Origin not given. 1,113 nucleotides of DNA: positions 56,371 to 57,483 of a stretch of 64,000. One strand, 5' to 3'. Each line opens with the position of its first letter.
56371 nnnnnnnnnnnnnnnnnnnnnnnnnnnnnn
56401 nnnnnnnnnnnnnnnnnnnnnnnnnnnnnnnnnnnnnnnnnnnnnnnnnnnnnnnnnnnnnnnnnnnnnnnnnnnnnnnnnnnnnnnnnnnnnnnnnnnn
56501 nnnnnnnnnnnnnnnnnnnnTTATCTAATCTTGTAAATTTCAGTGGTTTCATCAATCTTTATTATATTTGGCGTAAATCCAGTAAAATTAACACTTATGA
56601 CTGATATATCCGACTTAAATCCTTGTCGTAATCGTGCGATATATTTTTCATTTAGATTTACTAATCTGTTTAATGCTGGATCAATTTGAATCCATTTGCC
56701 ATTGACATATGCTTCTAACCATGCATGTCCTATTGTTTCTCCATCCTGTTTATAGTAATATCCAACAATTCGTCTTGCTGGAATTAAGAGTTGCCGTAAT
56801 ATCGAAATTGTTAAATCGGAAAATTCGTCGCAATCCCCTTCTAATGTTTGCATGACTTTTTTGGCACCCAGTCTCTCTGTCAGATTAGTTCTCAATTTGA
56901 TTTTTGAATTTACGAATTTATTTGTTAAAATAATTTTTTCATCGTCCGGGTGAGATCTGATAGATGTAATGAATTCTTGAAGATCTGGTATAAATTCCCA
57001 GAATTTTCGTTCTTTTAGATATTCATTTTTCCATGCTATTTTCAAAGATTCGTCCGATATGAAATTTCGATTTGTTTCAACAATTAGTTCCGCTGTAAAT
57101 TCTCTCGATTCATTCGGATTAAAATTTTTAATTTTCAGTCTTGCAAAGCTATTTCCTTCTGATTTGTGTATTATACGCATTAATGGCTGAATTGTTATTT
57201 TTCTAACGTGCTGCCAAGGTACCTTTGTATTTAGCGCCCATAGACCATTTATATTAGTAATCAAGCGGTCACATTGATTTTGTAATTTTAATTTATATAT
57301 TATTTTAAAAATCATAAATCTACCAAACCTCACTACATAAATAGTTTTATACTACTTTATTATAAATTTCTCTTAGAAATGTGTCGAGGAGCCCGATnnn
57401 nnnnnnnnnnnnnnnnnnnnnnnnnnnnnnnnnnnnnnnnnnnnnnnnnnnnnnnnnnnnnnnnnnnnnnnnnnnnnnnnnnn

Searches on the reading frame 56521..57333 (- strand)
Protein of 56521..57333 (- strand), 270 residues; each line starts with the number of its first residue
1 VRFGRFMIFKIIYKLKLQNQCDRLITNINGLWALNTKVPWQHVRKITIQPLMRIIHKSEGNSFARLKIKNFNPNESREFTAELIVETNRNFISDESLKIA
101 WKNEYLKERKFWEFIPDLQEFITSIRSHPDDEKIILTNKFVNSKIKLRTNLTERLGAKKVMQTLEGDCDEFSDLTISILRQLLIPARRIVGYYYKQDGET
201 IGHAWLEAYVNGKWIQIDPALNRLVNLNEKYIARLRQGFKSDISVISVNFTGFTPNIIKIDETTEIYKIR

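Call 26: search_protein_families(library=pfam, proteins=[window:56521-57333:-], max_evalue=0.01)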
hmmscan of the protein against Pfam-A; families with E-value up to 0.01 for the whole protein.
window:56521-57333:- (270 aa): 1 family
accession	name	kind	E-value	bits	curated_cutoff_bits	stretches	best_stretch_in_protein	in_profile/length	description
PF01841.26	Transglut_core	-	2.2e-15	57.3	23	1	128-219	12-108/108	Transglutaminase-like superfamily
